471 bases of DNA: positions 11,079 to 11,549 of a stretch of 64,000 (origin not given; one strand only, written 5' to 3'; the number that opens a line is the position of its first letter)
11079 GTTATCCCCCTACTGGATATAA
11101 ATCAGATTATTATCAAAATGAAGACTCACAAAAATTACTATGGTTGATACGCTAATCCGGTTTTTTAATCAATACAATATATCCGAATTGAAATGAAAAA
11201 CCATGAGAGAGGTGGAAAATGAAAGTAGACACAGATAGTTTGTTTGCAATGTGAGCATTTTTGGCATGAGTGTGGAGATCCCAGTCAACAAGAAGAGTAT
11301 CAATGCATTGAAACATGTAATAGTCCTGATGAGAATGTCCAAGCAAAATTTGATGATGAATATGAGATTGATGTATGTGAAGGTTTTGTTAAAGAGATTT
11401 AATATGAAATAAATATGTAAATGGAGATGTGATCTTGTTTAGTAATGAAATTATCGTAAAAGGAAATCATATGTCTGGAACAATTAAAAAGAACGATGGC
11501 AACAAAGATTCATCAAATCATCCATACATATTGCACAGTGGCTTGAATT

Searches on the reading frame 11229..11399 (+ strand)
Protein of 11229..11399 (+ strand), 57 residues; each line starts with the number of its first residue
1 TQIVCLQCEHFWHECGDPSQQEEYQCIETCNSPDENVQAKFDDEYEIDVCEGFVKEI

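Call 24: search_protein_families(library=phrogs, proteins=[window:11229-11399:+], max_evalue=0.01)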
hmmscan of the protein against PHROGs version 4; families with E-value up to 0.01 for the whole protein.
seq(57 aa): 0 families

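Call 37: search_dna_similar(query=window:11229-11399:+, collection=phages, mode=protein, max_evalue=0.01, max_rows=15)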
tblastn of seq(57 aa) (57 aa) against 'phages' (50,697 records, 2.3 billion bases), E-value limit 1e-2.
No match.

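Call 44: find_homologous_proteins(query=window:11229-11399:+, max_evalue=0.1)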
Query seq(57 aa): no candidate shares three 5-residue words with the query. No homologue found.

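Call 64: find_related_loci(query=window:11229-11399:+, collection=viral_contigs, flank=1500)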
Query seq(57 aa) (57 aa) in viral_contigs; peptide patterns used: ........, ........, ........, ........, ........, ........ (x = any residue, [..] = any of these).
6 stretches matched a pattern; 6 encode a relative of the query (tblastn E <= 1e-3); 6 distinct loci.
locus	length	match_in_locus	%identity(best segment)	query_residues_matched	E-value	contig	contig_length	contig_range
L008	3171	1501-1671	63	1-57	5e-23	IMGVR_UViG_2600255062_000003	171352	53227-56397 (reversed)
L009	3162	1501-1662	65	1-54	4e-22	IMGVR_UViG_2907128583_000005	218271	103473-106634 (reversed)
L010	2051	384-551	61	1-56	1e-21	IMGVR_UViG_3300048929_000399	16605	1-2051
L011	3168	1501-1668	61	1-56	7e-21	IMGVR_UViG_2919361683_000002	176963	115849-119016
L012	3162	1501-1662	59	1-54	7e-20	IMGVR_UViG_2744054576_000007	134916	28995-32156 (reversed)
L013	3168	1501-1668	54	1-56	8e-20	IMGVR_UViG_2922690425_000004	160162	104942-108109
